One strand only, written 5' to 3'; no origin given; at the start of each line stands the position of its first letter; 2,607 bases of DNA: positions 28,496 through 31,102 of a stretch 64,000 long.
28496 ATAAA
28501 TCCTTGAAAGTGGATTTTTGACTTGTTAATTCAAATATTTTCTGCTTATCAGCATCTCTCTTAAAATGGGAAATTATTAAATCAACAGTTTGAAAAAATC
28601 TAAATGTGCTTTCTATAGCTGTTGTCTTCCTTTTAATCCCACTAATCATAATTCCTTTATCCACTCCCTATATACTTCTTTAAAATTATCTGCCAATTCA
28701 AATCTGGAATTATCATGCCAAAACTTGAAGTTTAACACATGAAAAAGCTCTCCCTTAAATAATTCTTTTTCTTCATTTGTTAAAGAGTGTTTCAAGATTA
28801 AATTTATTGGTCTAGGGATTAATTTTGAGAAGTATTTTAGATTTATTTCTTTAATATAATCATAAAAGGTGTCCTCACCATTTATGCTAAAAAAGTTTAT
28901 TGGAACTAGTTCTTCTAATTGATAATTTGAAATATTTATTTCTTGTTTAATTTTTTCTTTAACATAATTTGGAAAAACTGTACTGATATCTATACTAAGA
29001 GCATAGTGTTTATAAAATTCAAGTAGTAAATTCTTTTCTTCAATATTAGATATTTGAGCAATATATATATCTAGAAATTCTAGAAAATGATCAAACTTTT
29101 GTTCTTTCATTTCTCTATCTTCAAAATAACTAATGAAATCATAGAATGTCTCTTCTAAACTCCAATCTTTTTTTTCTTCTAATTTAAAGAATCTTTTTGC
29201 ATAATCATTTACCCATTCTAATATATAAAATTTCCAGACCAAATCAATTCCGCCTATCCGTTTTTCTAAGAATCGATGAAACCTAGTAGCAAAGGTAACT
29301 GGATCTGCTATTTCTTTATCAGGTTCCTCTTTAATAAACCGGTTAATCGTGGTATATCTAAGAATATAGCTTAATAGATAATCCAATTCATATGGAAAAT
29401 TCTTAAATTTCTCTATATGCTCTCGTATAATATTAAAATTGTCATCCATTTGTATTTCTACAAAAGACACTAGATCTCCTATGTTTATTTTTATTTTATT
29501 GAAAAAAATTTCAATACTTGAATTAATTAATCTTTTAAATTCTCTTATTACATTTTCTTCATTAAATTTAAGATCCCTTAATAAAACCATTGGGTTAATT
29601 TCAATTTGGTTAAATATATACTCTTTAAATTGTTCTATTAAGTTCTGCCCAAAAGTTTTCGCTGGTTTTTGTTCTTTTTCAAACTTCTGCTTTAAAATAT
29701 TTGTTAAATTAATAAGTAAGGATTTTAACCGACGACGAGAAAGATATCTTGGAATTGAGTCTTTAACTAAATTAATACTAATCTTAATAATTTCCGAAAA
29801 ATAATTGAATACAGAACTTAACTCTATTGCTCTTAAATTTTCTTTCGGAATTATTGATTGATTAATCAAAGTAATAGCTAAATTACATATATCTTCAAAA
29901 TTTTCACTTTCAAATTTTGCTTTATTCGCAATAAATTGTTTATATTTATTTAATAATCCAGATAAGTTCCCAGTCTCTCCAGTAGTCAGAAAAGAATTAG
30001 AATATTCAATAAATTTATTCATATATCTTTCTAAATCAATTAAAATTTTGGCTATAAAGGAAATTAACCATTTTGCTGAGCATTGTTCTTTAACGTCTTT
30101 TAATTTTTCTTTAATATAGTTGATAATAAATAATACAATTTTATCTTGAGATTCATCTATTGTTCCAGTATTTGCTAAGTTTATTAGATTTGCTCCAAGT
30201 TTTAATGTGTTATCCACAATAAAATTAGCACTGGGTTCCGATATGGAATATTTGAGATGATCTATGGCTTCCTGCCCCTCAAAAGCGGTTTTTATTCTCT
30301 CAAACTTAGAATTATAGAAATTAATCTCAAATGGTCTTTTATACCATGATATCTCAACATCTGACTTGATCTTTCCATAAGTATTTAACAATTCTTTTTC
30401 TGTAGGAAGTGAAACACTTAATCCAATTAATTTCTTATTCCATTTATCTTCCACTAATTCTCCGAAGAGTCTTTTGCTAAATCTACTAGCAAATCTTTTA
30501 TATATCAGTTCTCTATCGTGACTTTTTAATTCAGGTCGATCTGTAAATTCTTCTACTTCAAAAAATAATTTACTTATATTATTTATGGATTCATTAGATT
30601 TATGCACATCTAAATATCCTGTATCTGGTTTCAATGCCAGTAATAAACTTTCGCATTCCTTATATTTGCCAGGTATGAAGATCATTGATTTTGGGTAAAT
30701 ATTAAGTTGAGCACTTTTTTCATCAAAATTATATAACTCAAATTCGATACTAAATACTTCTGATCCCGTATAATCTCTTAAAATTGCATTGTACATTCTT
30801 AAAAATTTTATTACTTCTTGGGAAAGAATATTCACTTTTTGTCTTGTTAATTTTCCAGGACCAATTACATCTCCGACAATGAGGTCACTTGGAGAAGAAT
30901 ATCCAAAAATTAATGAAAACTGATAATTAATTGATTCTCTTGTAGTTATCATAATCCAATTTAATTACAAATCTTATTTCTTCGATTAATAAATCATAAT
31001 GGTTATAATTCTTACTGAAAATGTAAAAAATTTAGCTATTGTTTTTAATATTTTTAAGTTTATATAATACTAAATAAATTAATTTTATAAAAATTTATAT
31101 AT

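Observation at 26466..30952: Translationally coupled pair of giant orphan proteins, the first with a longin-like N-terminus: candidate heterodimeric GTPase-regulator-like complex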

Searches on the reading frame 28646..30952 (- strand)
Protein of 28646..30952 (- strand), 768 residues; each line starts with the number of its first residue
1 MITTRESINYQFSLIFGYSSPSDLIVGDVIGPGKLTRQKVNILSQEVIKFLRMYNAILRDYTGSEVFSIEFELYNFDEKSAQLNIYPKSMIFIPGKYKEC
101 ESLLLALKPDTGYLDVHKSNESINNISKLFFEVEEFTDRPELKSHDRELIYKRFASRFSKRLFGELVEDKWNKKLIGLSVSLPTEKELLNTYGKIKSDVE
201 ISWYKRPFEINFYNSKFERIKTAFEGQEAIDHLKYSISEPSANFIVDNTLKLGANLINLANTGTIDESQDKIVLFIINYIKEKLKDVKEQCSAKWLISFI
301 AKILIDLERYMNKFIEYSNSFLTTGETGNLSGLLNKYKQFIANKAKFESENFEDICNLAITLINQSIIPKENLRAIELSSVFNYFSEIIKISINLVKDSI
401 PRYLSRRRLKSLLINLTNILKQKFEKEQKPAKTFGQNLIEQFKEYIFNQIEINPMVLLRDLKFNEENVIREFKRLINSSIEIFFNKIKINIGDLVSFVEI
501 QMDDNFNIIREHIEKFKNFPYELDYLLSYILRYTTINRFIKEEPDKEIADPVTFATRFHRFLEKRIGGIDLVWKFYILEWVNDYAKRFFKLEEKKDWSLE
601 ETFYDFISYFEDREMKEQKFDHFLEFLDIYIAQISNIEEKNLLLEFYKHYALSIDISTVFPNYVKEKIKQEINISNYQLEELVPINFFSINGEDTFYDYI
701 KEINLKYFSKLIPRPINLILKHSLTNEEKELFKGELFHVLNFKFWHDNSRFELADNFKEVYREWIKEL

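Call 6: search_protein_families(library=pfam, proteins=[window:28646-30952:-], max_evalue=1)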
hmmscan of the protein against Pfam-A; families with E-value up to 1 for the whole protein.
window:28646-30952:- (768 aa): 1 family
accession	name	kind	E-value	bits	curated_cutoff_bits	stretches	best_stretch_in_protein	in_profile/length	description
PF07097.16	DUF1359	-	0.34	11.6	25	1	448-515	32-98/104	Protein of unknown function (DUF1359)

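Call 7: search_solved_structures(query=window:28646-30952:-, max_evalue=10)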
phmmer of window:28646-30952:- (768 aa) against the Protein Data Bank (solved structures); distinct sequences matched with E-value up to 10: 0.

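Call 9: find_homologous_proteins(query=window:28646-30952:-, max_evalue=0.001)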
Query window:28646-30952:- (768 aa): 295 proteins with E <= 0.001 among 8000 candidates; the best 120 are listed.
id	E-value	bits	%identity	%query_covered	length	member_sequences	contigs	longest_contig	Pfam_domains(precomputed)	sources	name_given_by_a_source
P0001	0.0e+0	1681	100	100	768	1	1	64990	-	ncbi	ncbi:MAG: hypothetical protein ACFFA6_00155 [Promethearchaeota archaeon]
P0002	0.0e+0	1522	90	100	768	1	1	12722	-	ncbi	ncbi:MAG: hypothetical protein ACFE9T_10485 [Promethearchaeota archaeon]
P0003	0.0e+0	1343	79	100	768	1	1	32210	-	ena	-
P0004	0.0e+0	1343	79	100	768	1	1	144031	-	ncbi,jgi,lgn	-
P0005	0.0e+0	1342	79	100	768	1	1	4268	-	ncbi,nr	ncbi:MAG: hypothetical protein KAT66_02370 [Candidatus Lokiarchaeota archaeon]|nr:hypothetical prote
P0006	0.0e+0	1341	79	100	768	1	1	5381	-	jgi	-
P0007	0.0e+0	1340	79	100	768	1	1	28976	-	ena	-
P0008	0.0e+0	1340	79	100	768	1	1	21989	-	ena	-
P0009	0.0e+0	1337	78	100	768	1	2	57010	-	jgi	-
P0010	0.0e+0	1336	78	100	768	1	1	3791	-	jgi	-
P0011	0.0e+0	1336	78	100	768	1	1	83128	-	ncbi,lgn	-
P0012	0.0e+0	1334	78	100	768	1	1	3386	-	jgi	-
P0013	0.0e+0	1329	77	100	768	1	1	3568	-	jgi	-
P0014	0.0e+0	1328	77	100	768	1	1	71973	-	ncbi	ncbi:MAG: hypothetical protein ACFFAQ_06160 [Promethearchaeota archaeon]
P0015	0.0e+0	1323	77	100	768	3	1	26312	-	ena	-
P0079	0.0e+0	1092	64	100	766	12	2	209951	-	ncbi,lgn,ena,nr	ncbi:MAG: hypothetical protein KGD58_01460 [Candidatus Lokiarchaeota archaeon]|nr:hypothetical prote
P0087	0.0e+0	1086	63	100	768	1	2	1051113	-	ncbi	ncbi:MAG: hypothetical protein ACFFCE_00140 [Promethearchaeota archaeon]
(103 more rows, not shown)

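Call 19: find_encoding_contigs(protein=P0087, flank=10000, max_places=2)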
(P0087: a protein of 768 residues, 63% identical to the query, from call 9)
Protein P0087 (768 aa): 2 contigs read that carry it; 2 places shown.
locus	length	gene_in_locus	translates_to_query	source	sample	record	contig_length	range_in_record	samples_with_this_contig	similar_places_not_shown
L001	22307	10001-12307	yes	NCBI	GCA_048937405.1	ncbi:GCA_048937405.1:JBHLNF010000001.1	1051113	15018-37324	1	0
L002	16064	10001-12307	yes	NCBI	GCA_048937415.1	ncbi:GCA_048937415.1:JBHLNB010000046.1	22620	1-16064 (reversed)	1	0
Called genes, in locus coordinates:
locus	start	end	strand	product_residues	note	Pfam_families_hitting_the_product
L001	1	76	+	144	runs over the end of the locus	-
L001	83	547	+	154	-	-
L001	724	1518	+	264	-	-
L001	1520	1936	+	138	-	-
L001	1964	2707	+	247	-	PF03009:GDPD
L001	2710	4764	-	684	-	PF05833:NFACT_N, PF05670:NFACT-R_1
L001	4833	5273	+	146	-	-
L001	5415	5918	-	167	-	PF01948:PyrI, PF02748:PyrI_C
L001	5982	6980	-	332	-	-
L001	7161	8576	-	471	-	PF00291:PALP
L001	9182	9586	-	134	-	PF03259:Robl_LC7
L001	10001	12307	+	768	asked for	-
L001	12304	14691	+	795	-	-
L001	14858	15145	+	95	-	-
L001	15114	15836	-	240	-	-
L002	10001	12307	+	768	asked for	-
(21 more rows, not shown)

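Call 20: find_encoding_contigs(protein=P0079, flank=10000, max_places=2)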
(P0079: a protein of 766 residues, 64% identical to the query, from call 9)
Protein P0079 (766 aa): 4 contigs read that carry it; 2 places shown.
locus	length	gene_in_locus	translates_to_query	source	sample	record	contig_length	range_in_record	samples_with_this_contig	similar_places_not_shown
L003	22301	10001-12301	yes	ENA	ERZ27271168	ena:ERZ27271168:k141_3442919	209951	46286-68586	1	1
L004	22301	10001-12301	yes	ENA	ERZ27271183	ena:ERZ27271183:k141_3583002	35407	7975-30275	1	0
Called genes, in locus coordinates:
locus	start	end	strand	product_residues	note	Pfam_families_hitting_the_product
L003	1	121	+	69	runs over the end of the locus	PF01900:RNase_P_Rpp14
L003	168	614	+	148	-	-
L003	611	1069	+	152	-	-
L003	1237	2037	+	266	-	-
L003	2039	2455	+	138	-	-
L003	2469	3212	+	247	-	PF03009:GDPD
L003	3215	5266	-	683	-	PF05833:NFACT_N, PF05670:NFACT-R_1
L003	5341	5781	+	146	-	-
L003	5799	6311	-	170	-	PF01948:PyrI, PF02748:PyrI_C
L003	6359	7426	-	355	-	-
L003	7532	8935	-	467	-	PF00291:PALP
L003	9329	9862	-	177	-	PF03259:Robl_LC7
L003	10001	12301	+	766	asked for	-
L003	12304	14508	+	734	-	-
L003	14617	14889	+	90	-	-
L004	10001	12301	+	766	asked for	-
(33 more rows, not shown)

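Call 25: predict_structure(alignment_id=A1)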
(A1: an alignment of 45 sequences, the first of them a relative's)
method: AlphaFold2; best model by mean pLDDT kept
length: 768 residues; sequences in the alignment: 45
mean_pLDDT: 66.6   pTM: 0.56
mean pLDDT of the five models: 66.6, 65.0, 63.5, 59.7, 57.3
residues with pLDDT >= 90: 195; 70-90: 223; 50-70: 73; < 50: 277
segments of 3 or more residues with pLDDT < 50: 1-78, 82-136, 154-197, 205-208, 216-225, 228-265, 707-724, 738-753, 760-764
pLDDT, mean of each block of 10 residues (from residue 1): 30 30 25 34 42 34 28 42 38 28 27 31 39 45 57 44 32 25 36 48 48 52 47 36 42 42 57 93 91 94 93 92 84 92 88 92 75 76 81 90 93 95 90 91 92 76 91 93 86 88 79 91 86 81 73 87 80 86 82 70 88 86 90 91 91 87 93 88 91 85 58 43 52 51 47 50 47
secondary structure, 60 per line:
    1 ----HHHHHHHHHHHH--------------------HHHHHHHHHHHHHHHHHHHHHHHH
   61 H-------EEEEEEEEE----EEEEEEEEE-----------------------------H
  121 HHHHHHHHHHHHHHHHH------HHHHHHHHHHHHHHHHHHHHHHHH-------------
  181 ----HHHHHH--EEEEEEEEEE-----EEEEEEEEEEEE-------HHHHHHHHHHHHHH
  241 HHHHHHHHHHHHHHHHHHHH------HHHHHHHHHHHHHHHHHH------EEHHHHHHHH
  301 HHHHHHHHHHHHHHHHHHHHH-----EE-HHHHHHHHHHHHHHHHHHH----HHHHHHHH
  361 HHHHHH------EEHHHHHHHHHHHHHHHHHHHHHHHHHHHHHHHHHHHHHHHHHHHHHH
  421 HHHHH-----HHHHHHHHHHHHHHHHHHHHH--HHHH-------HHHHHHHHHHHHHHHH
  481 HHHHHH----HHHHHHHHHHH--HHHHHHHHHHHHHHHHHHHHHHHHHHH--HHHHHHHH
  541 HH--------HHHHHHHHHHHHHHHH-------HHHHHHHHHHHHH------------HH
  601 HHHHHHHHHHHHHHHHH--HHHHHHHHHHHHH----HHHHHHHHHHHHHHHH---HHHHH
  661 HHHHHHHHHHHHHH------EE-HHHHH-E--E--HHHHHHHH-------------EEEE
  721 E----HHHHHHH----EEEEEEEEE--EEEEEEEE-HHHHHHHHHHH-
elements in order (helices of 4 or more, strands of 3 or more residues): H5-16 H37-61 E69-77 E82-90 H120-137 H144-167 H185-190 E193-202 E208-219 H227-260 H267-284 H293-321 H330-348 H353-366 H375-425 H431-451 H454-457 H465-486 H491-501 H504-530 H533-542 H551-566 H574-586 H599-617 H620-632 H637-652 H656-674 H684-688 H696-703 E717-721 H726-732 E737-745 E748-755 H757-767

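Call 29: fold_search(model_id=the predicted structure, library=pdb)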
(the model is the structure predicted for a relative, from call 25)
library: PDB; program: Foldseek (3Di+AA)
matches with E <= 10: 245; with E <= 0.001: 0
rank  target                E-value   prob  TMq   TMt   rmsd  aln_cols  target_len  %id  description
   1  7zet_A                1.1e-01  0.10  0.07  0.11  36.9       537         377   10  Crystal structure of human Clusterin, crystal form I (released 2023-10-11)
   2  8snb_1E               1.1e-01  0.08  0.06  0.10  49.2       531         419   10  atomic model of sea urchin sperm doublet microtubule (48-nm periodicity) (released 2023-06-28)
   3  9rcv_E                2.0e-01  0.14  0.09  0.10  29.6       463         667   11  Structure of the Human Peptide-Loading Complex Arrested by HCMV US6 (released 2025-12-03)
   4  9dzd                  2.2e-01  0.23  0.08  0.18  29.0       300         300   16  PvRBP2b N-terminal domain stabilised mutant WHT2484 (released 2025-02-26)
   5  6raf_B                2.8e-01  0.12  0.08  0.10  33.1       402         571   10  Heterodimeric ABC exporter TmrAB in inward-facing narrow conformation under turnover conditions (released 2019-07-31)
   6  5yck                  2.8e-01  0.10  0.10  0.14  29.4       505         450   11  Crystal structure of a MATE family protein derived from Camelina sativa at 2.3 angstrom (released 2017-09-27)
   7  6wtu_J                3.7e-01  0.15  0.07  0.17  28.4       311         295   12  Plasmodium vivax reticulocyte binding protein 2b (PvRBP2b) bound to human monoclonal antibody 273264 (released 2021-01-27)
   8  6gy7_B                3.8e-01  0.08  0.07  0.13  31.8       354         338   15  Crystal structure of XaxB from Xenorhabdus nematophil (released 2018-07-25)
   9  5mkk_B                4.0e-01  0.09  0.08  0.09  32.1       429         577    9  Crystal structure of the heterodimeric ABC transporter TmrAB, a homolog of the antigen translocation complex TAP (released 2017-01-18)
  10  6wty_A                5.0e-01  0.12  0.07  0.17  27.5       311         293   14  Plasmodium vivax reticulocyte binding protein 2b (PvRBP2b) bound to human monoclonal antibody 253245 (released 2021-01-27)
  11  6bpc_D                7.2e-01  0.10  0.07  0.16  27.8       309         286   14  Plasmodium vivax reticulocyte binding protein 2b (PvRBP2b) bound to monoclonal antibody 4F7 (released 2018-06-20)
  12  7zds_D                7.2e-01  0.08  0.10  0.12  30.3       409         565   11  IF(apo/as isolated) conformation of CydDC mutant (E500Q.C) (Dataset-18) (released 2023-04-19)
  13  9bd7_A                7.2e-01  0.08  0.07  0.09  27.5       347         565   13  PaMsbA in an open, outward conformation (released 2025-09-03)
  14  8qae_A                7.9e-01  0.21  0.08  0.24  20.6       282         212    9  X-ray crystal structure of a de novo designed single-chain antiparallel 6-helix alpha-helical barrel, sc-apCC-6-SLLA (released 2024-07-03)
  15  8j07_i9               7.9e-01  0.02  0.06  0.04  58.3       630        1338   13  96nm repeat of human respiratory doublet microtubule and associated axonemal complexes (released 2023-07-26)
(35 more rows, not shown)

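Call 33: search_solved_structures(query=A1, max_evalue=10)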
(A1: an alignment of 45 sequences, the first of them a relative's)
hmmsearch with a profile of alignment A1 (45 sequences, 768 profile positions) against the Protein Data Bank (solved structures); distinct sequences matched with E-value up to 10: 2.
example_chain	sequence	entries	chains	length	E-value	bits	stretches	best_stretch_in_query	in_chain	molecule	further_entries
5j7x_A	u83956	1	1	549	0.15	13.6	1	722-766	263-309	Dimethylaniline monooxygenase, putative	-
8hif_y4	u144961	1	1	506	1.8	10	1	231-342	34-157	VP88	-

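Call 36: search_protein_representatives(alignment_id=A1)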
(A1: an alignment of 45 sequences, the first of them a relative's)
Query: 45 sequences, 768 profile positions. Proteins with E-value up to 0.001 (for the whole library): 98; up to 1e-10: 83; up to 1e-30: 49. The best 98 are listed.
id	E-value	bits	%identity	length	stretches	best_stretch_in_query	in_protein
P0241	0.0e+00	1081.1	-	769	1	1-767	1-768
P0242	4.2e-297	1004.2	-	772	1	1-768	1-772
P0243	1.1e-280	949.9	-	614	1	153-766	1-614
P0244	7.7e-249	844.6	-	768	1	1-766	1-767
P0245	6.3e-233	792.0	-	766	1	1-767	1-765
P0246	1.2e-198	678.6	-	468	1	53-520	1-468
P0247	1.5e-177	608.8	-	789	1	2-758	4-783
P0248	5.4e-173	593.8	-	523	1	215-735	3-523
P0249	5.1e-172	590.6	-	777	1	2-759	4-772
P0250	4.4e-168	577.6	-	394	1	376-768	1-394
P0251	5.3e-150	517.8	-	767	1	1-763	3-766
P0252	6.3e-149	514.2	-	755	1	14-759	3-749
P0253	3.8e-147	508.3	-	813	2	2-680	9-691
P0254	3.0e-145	502.1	-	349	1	1-347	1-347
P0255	6.2e-133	461.3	-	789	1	2-758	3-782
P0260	2.9e-93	330.2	-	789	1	2-760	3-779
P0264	1.7e-76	274.7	-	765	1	4-764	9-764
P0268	1.8e-66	241.5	-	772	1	6-722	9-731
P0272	2.3e-57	211.5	-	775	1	14-723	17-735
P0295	2.2e-27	112.3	-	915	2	6-675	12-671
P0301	1.4e-23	99.7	-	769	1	422-676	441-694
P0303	6.2e-23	97.6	-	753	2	477-679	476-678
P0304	5.9e-21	91.1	-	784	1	383-674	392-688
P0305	5.3e-20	87.9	-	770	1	90-686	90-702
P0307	1.2e-19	86.7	-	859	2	2-502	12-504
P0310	4.2e-18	81.6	-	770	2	461-693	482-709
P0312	1.5e-17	79.8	-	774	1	198-734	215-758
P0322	4.5e-12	61.7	-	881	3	27-315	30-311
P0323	2.0e-11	59.5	-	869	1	4-449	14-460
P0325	9.6e-10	54.0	-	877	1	4-503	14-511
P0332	1.7e-06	43.3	-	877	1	4-503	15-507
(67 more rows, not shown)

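Call 37: list_cluster_members(proteins=[P0247, P0253, P0264, P0268, P0295, P0301, P0305, P0307, P0322, P0325])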
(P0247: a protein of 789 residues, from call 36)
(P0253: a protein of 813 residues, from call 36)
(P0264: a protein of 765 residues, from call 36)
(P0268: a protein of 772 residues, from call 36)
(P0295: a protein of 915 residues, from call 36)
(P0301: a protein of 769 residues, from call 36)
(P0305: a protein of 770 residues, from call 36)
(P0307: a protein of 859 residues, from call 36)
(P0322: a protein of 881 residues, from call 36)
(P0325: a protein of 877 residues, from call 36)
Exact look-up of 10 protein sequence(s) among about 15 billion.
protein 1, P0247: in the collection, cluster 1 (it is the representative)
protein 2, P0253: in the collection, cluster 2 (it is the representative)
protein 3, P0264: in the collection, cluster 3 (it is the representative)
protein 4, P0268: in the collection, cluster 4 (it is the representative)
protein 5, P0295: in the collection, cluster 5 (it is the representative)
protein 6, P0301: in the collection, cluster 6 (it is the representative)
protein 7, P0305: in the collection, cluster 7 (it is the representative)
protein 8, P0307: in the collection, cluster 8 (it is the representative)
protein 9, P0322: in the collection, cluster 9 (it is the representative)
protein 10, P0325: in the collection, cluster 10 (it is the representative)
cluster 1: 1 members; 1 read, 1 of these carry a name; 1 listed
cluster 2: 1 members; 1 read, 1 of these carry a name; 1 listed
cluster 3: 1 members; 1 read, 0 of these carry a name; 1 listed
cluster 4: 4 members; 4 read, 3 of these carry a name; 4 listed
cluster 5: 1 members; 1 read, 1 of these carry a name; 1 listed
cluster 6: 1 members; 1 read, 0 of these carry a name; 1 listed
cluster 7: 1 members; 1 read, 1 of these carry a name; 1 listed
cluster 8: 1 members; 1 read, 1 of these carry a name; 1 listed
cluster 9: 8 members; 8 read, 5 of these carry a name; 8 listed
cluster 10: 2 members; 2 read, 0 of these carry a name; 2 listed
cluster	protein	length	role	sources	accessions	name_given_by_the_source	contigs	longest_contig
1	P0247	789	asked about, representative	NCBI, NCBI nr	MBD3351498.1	MAG: hypothetical protein GF364_08420 [Candidatus Lokiarchaeota archaeon] | hypothetical protein [Candidatus Lokiarchaeota archaeon]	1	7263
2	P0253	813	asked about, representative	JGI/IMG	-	hypothetical protein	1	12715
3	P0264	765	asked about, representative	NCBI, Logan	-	-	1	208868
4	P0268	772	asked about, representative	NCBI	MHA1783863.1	MAG: hypothetical protein ACTSVE_01565 [Candidatus Helarchaeota archaeon]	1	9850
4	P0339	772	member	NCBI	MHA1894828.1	MAG: hypothetical protein ACTSX4_10020 [Candidatus Helarchaeota archaeon]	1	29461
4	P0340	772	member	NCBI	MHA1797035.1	MAG: hypothetical protein ACTSVY_01195 [Candidatus Helarchaeota archaeon]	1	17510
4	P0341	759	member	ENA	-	-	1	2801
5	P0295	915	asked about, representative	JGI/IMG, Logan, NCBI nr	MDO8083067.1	hypothetical protein [Candidatus Freyarchaeota archaeon]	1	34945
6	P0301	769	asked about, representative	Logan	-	-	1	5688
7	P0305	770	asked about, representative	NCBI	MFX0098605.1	MAG: hypothetical protein ACFFCS_03420 [Candidatus Hodarchaeota archaeon]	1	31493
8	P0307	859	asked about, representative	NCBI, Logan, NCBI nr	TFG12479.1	hypothetical protein EU537_09350 [Candidatus Thorarchaeota archaeon] | MAG: hypothetical protein EU537_09350 [Candidatus Thorarchaeota archaeon]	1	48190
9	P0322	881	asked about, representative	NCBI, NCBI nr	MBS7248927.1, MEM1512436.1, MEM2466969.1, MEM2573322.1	MAG: hypothetical protein QXN15_07750 [Candidatus Jordarchaeales archaeon] | hypothetical protein [Candidatus Jordarchaeia archaeon]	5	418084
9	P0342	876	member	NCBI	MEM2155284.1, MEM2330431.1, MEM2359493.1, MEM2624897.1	MAG: hypothetical protein QXX18_05490 [Candidatus Jordarchaeales archaeon]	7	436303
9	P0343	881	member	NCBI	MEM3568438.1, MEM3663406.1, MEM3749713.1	MAG: hypothetical protein QXK32_02465 [Candidatus Jordarchaeales archaeon]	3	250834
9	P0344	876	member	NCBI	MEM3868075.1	MAG: hypothetical protein QXW47_04675 [Candidatus Jordarchaeales archaeon]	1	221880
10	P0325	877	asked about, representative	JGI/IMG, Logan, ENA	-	-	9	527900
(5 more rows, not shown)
